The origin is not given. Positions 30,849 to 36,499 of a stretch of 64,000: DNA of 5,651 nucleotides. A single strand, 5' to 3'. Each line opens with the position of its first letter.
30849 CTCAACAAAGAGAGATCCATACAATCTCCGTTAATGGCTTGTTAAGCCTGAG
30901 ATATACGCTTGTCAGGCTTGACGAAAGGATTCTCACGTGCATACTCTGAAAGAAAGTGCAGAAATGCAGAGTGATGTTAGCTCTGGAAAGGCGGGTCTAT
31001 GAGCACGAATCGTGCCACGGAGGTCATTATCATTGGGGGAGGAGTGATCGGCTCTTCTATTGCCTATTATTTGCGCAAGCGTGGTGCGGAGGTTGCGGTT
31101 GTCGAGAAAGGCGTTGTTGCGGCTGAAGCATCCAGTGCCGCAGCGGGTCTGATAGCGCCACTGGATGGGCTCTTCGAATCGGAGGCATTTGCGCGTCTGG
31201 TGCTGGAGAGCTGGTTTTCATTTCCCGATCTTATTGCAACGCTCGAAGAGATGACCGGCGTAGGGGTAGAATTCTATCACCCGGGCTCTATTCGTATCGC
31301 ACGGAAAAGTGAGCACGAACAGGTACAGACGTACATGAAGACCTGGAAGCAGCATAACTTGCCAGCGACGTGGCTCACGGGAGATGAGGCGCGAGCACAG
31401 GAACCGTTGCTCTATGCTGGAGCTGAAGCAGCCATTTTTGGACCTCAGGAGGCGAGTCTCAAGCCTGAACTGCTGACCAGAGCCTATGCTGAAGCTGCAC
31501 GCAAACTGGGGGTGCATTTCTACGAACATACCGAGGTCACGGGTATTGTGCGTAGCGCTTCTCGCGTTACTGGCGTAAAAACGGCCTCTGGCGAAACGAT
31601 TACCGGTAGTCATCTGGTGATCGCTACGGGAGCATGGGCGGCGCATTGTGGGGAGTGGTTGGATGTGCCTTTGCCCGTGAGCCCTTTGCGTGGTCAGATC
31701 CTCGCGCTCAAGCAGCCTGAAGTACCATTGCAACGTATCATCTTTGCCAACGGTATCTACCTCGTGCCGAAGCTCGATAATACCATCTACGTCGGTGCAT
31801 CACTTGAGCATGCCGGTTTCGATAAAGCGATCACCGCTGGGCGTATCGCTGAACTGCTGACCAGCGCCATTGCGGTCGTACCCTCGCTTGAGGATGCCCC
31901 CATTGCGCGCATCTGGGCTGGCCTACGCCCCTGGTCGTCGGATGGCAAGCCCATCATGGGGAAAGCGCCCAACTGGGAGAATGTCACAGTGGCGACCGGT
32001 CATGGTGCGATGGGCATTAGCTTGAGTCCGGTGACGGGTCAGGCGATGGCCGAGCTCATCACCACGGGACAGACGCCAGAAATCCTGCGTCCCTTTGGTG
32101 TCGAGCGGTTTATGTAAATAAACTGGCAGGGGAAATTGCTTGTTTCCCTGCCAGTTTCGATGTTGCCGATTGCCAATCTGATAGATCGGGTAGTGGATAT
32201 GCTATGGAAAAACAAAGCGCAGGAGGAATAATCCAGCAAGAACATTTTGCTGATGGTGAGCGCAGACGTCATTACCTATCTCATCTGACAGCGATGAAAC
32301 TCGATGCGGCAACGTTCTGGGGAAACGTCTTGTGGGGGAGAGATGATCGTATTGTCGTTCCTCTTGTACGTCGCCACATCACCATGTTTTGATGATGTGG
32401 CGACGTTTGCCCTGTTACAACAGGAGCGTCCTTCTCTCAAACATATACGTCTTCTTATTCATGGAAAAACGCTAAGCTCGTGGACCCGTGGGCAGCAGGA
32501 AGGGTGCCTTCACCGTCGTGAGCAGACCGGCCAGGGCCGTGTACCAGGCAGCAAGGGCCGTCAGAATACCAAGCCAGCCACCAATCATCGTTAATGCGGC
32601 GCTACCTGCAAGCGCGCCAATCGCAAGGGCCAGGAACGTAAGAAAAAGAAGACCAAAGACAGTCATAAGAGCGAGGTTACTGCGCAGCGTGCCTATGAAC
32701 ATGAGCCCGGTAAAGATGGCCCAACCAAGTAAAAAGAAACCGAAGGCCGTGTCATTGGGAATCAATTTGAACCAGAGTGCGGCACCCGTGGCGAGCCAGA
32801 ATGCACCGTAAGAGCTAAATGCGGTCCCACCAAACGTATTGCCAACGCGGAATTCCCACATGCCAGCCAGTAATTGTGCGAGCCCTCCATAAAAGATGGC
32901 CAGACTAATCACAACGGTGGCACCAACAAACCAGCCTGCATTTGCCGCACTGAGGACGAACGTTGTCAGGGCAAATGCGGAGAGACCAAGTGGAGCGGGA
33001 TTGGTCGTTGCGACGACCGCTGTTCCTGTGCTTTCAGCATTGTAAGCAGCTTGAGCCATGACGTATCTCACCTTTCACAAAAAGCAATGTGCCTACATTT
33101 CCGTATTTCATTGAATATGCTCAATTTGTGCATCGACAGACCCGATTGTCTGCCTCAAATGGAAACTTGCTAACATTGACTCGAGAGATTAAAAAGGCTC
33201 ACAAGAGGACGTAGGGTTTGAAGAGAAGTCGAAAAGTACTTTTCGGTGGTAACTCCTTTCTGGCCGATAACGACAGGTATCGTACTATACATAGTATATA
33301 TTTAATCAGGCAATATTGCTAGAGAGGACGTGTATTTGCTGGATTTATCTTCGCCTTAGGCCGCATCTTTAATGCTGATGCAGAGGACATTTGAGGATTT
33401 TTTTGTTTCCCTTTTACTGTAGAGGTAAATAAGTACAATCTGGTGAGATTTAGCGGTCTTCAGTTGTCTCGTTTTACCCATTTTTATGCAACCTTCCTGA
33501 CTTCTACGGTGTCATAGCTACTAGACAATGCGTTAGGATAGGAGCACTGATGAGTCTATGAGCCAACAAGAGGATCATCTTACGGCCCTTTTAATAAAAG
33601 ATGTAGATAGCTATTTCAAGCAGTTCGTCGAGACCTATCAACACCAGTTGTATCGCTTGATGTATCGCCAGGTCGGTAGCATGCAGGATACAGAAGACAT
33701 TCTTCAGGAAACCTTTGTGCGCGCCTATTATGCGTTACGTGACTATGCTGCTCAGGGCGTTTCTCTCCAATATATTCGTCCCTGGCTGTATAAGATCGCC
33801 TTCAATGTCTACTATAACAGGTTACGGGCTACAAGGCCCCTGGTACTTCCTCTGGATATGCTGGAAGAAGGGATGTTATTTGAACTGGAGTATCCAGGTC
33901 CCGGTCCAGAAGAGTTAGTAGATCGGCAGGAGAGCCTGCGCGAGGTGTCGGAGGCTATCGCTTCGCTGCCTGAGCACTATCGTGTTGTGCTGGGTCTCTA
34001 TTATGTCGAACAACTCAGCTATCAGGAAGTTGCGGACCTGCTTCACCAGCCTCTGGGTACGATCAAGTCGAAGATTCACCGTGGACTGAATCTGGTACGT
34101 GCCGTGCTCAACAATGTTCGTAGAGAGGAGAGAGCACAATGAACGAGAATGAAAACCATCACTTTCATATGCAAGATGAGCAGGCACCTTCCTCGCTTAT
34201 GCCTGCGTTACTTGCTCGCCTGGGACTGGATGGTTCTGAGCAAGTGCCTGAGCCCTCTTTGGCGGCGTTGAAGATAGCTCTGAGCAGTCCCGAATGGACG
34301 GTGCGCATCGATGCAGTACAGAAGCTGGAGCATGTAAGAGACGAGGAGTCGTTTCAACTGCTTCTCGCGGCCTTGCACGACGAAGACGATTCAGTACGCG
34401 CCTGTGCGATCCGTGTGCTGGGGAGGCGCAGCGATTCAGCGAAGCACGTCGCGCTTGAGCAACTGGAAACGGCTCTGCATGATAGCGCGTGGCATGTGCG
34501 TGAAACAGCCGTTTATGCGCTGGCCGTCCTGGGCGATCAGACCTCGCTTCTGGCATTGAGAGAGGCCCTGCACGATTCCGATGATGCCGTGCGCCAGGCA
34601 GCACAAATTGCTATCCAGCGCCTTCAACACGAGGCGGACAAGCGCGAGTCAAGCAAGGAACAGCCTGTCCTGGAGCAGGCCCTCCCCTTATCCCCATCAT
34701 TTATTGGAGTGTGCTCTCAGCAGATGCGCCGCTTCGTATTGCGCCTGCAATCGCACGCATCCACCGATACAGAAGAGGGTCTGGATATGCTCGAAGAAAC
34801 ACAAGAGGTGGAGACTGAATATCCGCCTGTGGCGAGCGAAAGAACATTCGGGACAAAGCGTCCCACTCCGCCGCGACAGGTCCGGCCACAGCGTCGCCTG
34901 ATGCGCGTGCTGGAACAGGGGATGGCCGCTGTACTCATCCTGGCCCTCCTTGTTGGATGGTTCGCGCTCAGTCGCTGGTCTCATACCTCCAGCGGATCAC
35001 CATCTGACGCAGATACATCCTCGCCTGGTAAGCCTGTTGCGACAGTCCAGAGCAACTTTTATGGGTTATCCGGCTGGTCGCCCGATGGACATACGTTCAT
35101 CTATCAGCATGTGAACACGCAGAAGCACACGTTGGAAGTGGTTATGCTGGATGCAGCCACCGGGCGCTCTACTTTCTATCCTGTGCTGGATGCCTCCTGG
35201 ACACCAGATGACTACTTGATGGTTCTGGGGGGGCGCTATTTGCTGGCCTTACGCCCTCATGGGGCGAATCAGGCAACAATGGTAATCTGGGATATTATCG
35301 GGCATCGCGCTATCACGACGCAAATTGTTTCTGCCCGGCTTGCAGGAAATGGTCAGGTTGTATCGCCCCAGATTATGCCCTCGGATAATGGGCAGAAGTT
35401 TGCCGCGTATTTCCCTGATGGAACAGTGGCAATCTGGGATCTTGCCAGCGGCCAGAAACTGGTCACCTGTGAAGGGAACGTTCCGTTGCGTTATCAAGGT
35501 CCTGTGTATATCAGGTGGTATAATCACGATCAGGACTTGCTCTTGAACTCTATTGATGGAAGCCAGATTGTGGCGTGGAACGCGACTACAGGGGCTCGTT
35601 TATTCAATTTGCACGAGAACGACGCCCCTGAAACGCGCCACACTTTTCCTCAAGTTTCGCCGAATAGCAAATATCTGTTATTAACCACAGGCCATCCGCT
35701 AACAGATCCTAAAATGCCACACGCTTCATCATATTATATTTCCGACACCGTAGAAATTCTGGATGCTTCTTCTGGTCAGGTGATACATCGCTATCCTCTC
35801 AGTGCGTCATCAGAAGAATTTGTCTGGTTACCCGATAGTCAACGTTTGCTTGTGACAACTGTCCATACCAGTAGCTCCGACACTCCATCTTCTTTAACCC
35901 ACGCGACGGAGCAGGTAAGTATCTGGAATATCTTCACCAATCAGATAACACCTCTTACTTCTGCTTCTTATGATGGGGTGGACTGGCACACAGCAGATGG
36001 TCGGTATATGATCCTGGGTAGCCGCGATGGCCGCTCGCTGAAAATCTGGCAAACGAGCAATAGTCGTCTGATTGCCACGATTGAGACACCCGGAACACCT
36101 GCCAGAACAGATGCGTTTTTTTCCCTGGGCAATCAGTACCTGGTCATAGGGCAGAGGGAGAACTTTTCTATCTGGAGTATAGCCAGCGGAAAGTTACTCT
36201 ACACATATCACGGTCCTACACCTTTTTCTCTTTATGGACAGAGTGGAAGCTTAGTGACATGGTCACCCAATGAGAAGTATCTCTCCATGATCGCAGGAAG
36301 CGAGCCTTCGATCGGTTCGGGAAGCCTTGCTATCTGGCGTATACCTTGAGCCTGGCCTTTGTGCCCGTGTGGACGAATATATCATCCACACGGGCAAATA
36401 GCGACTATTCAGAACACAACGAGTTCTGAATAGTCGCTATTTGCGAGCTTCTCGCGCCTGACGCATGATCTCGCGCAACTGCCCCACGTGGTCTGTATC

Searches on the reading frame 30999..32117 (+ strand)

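Call 21: search_protein_families(library=pfam, proteins=[window:30999-32117:+])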
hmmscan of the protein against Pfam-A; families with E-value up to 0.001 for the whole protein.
window:30999-32117:+ (372 aa): 11 families
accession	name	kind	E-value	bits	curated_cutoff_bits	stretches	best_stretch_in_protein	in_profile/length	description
PF01266.30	DAO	-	1.9e-82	278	27.9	1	9-353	2-353/353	FAD dependent oxidoreductase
PF07992.20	Pyr_redox_2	-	5.7e-11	42.8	26.1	2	131-216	35-113/291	Pyridine nucleotide-disulphide oxidoreductase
PF00070.33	Pyr_redox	-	9.9e-09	36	22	1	9-37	2-30/82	Pyridine nucleotide-disulphide oxidoreductase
PF00890.30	FAD_binding_2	-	7.4e-08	32.4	20.4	1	9-217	2-209/414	FAD binding domain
PF03486.20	HI0933_like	-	2.1e-07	31.1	50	1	157-213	109-165/244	HI0933-like protein Rossmann domain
PF01494.25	FAD_binding_3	-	3.5e-06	26.9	22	0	7-41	2-36/349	FAD binding domain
PF13738.12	Pyr_redox_3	-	1.1e-05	25.3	30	0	10-41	1-33/305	Pyridine nucleotide-disulphide oxidoreductase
PF13450.12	NAD_binding_8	-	3.8e-05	24.3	21.9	1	11-38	1-28/68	NAD(P)-binding Rossmann-like domain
PF01134.28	GIDA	-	6.9e-05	22.5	22.1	0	178-214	116-152/391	Glucose inhibited division protein A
PF02737.24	3HCDH_N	-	9.6e-05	22.8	22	0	9-44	2-37/180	3-hydroxyacyl-CoA dehydrogenase, NAD binding domain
PF01593.30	Amino_oxidase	-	0.00052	19.9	19.8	0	159-227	206-268/443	Flavin containing amine oxidoreductase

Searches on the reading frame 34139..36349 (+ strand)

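Call 21: search_protein_families(library=pfam, proteins=[window:34139-36349:+])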
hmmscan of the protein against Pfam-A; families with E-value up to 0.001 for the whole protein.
window:34139-36349:+ (736 aa): 11 families
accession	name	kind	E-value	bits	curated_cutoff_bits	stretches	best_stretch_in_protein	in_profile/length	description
PF13646.12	HEAT_2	-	5.4e-19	68.7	27.7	2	44-115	5-73/88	HEAT repeats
PF25174.1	Beta-prop_THOC3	-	1.8e-18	67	305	2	535-716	109-270/272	THOC3 beta-propeller domain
PF02985.28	HEAT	-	3e-13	49.1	23.5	0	106-132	2-28/31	HEAT repeat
PF25175.1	Beta-prop_WDR5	-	8.9e-11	42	250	1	378-517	73-198/296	WDR5 beta-propeller domain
PF25173.1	Beta-prop_WDR3_1st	-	1.4e-09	38.3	154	1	380-505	10-123/184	WDR3 first beta-propeller domain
PF12717.13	Cnd1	-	9.9e-07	29.4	26.4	1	86-203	2-122/162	non-SMC mitotic condensation complex subunit 1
PF24814.1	WD40_Prp19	-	3e-06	26.9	320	0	375-447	153-218/281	Prp19 WD40 domain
PF24817.1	WD40_WDHD1_1st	-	2e-05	24.3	109.9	0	419-516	141-240/291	WDHD1 first WD40 domain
PF13513.12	HEAT_EZ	-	6.7e-05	23.8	27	0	118-162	1-55/55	HEAT-like repeat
PF03130.22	HEAT_PBS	-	0.00012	22.8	20.9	0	120-146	1-27/27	PBS lyase HEAT-like repeat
PF24807.1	WD40_CDC20-Fz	-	0.00061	19.6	200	0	591-675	29-113/292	CDC20/Fizzy WD40 domain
